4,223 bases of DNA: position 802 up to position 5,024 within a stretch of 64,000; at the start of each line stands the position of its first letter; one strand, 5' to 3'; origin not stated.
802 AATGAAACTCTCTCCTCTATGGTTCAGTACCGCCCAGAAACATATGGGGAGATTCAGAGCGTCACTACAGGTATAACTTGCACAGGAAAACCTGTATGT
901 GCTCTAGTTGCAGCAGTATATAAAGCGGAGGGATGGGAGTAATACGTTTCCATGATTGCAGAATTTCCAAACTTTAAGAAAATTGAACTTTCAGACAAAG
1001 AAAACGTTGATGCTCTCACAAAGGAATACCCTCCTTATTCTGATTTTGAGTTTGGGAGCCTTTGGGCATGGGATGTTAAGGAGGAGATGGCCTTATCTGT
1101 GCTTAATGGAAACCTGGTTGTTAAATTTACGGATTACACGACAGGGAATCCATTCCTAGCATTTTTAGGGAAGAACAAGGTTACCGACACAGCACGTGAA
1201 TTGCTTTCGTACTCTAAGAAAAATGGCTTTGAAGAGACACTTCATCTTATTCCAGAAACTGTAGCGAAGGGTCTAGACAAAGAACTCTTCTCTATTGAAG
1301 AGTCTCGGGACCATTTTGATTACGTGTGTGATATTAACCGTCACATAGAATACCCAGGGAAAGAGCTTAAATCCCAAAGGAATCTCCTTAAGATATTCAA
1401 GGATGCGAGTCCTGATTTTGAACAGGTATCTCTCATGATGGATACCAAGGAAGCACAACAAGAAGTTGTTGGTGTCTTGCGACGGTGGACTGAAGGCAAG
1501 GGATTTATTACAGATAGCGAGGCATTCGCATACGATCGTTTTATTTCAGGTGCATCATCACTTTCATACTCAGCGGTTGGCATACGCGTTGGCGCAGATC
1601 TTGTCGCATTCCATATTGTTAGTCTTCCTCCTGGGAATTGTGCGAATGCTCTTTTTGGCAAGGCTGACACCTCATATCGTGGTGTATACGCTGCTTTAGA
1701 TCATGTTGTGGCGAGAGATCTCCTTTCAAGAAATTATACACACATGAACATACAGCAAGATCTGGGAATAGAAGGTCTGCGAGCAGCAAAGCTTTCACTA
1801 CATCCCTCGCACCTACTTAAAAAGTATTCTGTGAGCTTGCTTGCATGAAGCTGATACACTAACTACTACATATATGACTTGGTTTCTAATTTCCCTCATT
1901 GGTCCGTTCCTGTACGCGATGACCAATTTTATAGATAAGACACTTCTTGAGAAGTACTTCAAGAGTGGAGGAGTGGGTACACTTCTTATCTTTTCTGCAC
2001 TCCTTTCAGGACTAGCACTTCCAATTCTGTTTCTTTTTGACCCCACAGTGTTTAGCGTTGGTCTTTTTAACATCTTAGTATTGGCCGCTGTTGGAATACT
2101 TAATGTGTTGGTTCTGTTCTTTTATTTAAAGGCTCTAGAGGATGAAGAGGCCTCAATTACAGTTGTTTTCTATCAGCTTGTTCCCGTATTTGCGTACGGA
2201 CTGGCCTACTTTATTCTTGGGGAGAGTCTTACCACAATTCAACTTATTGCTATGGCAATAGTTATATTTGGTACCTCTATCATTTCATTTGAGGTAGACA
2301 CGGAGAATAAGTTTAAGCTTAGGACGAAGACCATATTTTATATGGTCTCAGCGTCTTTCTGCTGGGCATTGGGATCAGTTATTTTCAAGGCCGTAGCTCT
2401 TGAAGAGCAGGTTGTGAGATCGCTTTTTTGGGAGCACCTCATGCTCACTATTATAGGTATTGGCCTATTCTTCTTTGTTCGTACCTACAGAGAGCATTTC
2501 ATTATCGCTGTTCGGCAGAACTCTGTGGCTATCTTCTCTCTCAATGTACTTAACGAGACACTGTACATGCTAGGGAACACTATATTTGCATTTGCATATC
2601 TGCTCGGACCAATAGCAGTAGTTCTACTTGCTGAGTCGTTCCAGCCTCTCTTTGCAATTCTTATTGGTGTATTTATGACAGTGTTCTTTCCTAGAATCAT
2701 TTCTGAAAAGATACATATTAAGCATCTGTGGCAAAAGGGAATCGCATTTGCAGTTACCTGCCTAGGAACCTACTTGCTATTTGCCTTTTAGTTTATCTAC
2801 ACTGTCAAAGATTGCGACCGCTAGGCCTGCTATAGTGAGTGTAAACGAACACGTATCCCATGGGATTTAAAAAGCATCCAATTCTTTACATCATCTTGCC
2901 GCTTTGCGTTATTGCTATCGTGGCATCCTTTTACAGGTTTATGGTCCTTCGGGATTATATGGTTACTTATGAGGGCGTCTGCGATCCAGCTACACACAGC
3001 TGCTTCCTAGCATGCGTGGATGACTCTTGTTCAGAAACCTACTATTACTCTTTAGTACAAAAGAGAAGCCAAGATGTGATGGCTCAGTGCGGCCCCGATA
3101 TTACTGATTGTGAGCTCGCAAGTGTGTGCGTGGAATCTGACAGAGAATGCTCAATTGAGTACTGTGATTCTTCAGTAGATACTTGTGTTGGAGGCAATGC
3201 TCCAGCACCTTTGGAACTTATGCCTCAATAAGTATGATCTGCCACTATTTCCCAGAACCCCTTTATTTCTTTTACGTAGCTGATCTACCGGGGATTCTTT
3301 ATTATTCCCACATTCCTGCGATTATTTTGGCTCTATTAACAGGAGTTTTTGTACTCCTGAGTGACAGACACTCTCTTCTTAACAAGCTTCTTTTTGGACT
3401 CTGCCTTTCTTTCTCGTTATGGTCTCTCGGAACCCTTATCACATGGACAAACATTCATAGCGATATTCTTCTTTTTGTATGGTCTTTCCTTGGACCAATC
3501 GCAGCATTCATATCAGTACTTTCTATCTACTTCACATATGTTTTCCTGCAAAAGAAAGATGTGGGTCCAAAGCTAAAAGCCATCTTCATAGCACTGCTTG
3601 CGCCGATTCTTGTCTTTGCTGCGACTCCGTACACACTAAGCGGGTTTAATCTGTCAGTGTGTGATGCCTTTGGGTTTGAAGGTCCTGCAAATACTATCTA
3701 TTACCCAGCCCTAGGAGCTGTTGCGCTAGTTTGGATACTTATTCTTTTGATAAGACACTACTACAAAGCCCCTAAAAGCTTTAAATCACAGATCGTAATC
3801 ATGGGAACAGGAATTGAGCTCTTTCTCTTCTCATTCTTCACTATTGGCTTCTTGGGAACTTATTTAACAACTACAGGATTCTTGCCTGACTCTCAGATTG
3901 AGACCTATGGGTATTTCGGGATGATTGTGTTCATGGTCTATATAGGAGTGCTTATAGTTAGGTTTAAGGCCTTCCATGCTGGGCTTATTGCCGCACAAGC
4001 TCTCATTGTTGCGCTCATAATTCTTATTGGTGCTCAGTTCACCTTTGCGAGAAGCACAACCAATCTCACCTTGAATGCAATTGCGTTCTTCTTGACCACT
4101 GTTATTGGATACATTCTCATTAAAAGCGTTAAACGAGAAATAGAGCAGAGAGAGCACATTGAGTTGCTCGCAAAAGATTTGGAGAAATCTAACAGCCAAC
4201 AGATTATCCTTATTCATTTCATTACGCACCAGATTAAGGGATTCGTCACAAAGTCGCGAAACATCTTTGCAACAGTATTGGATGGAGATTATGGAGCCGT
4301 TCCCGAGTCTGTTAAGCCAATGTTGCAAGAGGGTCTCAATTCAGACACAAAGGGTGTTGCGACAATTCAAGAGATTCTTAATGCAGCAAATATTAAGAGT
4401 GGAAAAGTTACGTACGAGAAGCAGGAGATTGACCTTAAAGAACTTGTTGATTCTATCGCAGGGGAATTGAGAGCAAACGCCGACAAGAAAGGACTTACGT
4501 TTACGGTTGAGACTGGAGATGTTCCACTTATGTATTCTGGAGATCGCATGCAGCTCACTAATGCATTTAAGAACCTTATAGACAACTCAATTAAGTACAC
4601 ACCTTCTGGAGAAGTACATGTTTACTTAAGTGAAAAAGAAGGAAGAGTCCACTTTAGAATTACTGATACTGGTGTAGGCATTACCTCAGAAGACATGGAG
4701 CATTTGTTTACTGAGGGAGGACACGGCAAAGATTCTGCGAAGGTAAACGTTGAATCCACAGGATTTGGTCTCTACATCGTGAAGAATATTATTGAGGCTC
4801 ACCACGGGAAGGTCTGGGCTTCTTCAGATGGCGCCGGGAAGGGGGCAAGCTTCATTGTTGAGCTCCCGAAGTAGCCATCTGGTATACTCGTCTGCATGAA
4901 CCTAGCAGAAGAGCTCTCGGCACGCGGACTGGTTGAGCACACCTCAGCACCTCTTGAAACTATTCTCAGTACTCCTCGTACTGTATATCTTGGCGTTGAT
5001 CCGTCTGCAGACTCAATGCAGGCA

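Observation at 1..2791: lysS - pdaD - standalone MprF-synthase-like (DUF2156) - EamA transporter cluster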

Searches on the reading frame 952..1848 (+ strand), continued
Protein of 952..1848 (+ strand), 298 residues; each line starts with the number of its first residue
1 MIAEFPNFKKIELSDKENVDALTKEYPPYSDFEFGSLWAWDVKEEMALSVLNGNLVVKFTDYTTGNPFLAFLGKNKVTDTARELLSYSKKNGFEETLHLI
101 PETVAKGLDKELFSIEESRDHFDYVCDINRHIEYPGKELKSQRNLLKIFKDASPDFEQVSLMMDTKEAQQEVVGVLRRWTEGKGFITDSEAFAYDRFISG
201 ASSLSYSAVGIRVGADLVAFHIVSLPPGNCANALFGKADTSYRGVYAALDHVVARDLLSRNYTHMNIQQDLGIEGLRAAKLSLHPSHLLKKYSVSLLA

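Call 71: find_encoding_contigs(protein=P0031, flank=7000, max_places=1)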
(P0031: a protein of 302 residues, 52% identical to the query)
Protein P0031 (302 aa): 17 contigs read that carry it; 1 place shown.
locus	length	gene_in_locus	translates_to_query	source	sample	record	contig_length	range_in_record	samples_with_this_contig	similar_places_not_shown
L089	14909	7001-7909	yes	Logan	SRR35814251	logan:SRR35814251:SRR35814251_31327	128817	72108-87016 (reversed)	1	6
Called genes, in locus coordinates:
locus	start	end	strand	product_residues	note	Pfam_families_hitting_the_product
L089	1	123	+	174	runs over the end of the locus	-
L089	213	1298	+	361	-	PF00226:DnaJ, PF01556:DnaJ_C, PF27659:CHP02642 (faint), PF00684:DnaJ_CXXCXGXG, PF15777:Anti-TRAP (faint)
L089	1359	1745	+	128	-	-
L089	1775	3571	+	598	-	PF00664:ABC_membrane, PF00005:ABC_tran, PF02463:SMC_N (weak)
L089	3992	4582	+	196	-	-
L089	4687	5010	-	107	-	-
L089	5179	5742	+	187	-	PF08241:Methyltransf_11 (weak), PF13649:Methyltransf_25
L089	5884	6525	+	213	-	-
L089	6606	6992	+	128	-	PF02675:AdoMet_dc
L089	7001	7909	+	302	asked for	PF09924:LPG_synthase_C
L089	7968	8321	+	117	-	-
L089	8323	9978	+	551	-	PF02518:HATPase_c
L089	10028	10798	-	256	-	-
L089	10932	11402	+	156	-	PF00293:NUDIX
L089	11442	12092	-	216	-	PF13302:Acetyltransf_3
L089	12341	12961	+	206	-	PF01928:CYTH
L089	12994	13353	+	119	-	PF04677:CwfJ_C_1, PF11969:DcpS_C, PF01230:HIT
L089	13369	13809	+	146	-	-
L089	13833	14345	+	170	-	PF01591:6PF2K (faint), PF08433:KTI12, PF13238:AAA_18 (weak), PF13671:AAA_33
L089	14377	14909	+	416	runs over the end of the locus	PF00579:tRNA-synt_1b, PF22421:SYY_C-terminal, PF01479:S4 (weak)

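Call 83: search_protein_families(library=pfam, alignment_id=A1, max_evalue=0.001)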
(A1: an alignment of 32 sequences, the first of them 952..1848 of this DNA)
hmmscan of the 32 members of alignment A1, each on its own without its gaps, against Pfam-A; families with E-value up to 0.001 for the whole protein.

A. member 1, window:952-1848:+ (298 aa): 1 family
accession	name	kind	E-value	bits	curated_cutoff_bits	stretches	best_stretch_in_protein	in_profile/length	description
PF09924.15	LPG_synthase_C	-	1.5e-18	67.3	27.5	1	29-294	7-297/298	Phosphatidylglycerol lysyltransferase, C-terminal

B. families by the number of members that match (of 32 scanned): 4 families
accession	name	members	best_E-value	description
PF09924.15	LPG_synthase_C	32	1.7e-31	Phosphatidylglycerol lysyltransferase, C-terminal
PF20849.2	TelK_muzzle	1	0.00012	Protelomerase, muzzle domain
PF23034.1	DUF7035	1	0.0003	Domain of unknown function (DUF7035)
PF13480.13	Acetyltransf_6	1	0.00055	Acetyltransferase (GNAT) domain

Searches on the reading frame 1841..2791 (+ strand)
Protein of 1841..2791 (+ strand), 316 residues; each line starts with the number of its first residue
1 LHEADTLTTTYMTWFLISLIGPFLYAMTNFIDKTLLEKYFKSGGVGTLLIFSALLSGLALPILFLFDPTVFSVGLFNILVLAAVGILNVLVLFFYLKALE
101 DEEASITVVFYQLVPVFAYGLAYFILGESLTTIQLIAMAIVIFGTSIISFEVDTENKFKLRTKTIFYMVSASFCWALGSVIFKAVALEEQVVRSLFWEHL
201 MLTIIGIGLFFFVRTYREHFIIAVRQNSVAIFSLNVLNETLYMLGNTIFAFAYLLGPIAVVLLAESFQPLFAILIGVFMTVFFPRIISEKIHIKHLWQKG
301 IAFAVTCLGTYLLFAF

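Call 3: search_protein_families(library=pfam, proteins=[window:1841-2791:+], max_evalue=0.01)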
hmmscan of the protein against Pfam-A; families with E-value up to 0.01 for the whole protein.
window:1841-2791:+ (316 aa): 1 family
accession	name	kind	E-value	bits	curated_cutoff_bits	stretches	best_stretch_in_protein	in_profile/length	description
PF00892.27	EamA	-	1.2e-12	48.7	28.2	1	13-149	2-134/135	EamA-like transporter family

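Call 4: search_protein_families(library=ncbifam, proteins=[window:1841-2791:+], max_evalue=0.01)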
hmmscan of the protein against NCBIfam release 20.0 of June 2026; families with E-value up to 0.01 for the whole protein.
window:1841-2791:+ (316 aa): 1 family
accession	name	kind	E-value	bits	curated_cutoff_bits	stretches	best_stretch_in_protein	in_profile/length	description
TIGR00950.1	2A78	equivalog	6.6e-08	32.3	230.2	1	51-214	23-179/264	carboxylate/amino acid/amine transporter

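Call 67: search_protein_families(library=ncbifam, proteins=[window:1874-2791:+], max_evalue=0.001)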
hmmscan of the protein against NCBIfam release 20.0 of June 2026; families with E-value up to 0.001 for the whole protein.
window:1874-2791:+ (305 aa): 1 family
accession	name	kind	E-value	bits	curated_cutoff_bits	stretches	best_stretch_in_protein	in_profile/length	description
TIGR00950.1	2A78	equivalog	3.7e-08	33.1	230.2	1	40-203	23-179/264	carboxylate/amino acid/amine transporter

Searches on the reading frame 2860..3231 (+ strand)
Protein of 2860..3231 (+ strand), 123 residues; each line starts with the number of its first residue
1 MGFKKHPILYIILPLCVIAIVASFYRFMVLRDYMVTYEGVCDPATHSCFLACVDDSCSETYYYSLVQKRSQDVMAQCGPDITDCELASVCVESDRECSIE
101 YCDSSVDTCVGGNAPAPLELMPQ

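Call 3: search_protein_families(library=pfam, proteins=[window:2860-3231:+], max_evalue=0.01)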
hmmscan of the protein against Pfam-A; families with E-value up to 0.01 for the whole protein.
window:2860-3231:+ (123 aa): 0 families

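Call 4: search_protein_families(library=ncbifam, proteins=[window:2860-3231:+], max_evalue=0.01)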
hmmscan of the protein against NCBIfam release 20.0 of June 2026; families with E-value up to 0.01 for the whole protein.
window:2860-3231:+ (123 aa): 0 families

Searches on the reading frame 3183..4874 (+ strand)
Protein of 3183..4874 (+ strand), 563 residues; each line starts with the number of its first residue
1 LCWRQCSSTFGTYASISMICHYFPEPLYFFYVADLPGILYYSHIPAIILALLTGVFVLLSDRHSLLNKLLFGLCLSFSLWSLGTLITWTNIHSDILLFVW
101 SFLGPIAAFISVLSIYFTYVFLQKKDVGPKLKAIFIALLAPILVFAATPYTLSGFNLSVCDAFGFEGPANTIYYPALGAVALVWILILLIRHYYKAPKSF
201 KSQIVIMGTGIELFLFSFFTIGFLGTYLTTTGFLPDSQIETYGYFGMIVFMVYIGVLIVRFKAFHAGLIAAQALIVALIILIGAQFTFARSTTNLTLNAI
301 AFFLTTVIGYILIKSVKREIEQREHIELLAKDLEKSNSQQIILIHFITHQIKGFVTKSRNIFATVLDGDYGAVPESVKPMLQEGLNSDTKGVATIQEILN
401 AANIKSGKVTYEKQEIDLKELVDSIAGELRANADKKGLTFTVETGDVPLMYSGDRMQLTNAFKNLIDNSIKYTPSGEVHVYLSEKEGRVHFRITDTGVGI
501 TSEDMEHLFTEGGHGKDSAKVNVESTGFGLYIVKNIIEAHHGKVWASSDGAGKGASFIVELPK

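Call 3: search_protein_families(library=pfam, proteins=[window:3183-4874:+], max_evalue=0.01)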
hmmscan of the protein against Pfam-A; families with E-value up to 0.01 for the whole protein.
window:3183-4874:+ (563 aa): 5 families
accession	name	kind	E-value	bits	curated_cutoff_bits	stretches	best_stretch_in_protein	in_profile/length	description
PF02518.31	HATPase_c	-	6.5e-26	91.4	26.4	1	453-562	1-108/111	Histidine kinase-, DNA gyrase B-, and HSP90-like ATPase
PF13589.12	HATPase_c_3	-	0.00037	21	25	1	458-517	3-62/137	Histidine kinase-, DNA gyrase B-, and HSP90-like ATPase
PF13581.12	HATPase_c_2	-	0.00054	20.4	27.4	1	461-539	39-111/127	Histidine kinase-like ATPase domain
PF14501.12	HATPase_c_5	-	0.00063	20.1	22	1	457-545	5-87/102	GHKL domain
PF16927.11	HisKA_7TM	-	0.0075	16.6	28.6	1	47-264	6-220/224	N-terminal 7TM region of histidine kinase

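Call 67: search_protein_families(library=ncbifam, proteins=[window:3234-4874:+], max_evalue=0.001)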
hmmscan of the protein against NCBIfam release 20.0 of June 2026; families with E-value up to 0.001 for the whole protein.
window:3234-4874:+ (546 aa): 69 families (the best 25 are shown)
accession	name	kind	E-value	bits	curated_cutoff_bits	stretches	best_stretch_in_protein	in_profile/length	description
NF046044.1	PnpS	equivalog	1.9e-30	106.1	400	1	377-545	223-390/390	two-component system histidine kinase PnpS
TIGR02956.1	TMAO_torS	equivalog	7.7e-29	100.4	676.5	1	362-545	500-681/967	TMAO reductase system sensor histidine kinase/response regulator TorS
TIGR02966.1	phoR_proteo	equivalog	6.8e-28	97.6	334.2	1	354-543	144-332/333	phosphate regulon sensor histidine kinase PhoR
NF033092.0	HK_WalK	equivalog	1.7e-25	89.7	725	1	375-545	423-593/594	cell wall metabolism sensor histidine kinase WalK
NF007837.0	PRK10549.1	equivalog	9.1e-25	87.3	603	1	308-545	225-457/466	envelope stress sensor histidine kinase BaeS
NF012163.2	BaeS_SmeS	equivalog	1.1e-24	87.2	500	1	309-544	226-456/457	sensor histidine kinase efflux regulator BaeS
NF006800.0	PRK09303.1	equivalog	1.7e-24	86.5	342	1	377-545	209-376/383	histidine kinase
NF041880.1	EPS_EpsF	equivalog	1.8e-24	86.1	900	1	356-545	307-492/492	response regulator EpsF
TIGR01386.1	cztS_silS_copS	subfamily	4.1e-24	85.4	292.55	1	378-544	294-456/457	heavy metal sensor histidine kinase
NF033091.0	HK_VanS_ACDEFG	equivalog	2.8e-23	82.4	400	1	377-545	127-293/293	vancomycin resistance histidine kinase VanS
NF041735.1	hist_kin_RppB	equivalog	8.6e-23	80.8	400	1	376-545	268-438/438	two-component system sensor histidine kinase RppB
NF008318.0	PRK11107.1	equivalog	1.3e-22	79.7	890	1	374-544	341-516/920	two-component sensor histidine kinase BarA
NF047874.1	MASE3_PAS_HK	subfamily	8.3e-22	77.7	560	1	378-545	457-624/655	MASE3 domain-containing sensor histidine kinase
NF041832.1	near_NosP_CTERM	subfamily_domain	8.6e-22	77.7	400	1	376-545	58-224/370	NahK/ErcS family hybrid sensor histidine kinase/response regulator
NF041947.1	LuxQ_Vibrio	equivalog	1.9e-21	75.7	1200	1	369-545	515-695/843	quorum-sensing autoinducer 2 sensor kinase/phosphatase LuxQ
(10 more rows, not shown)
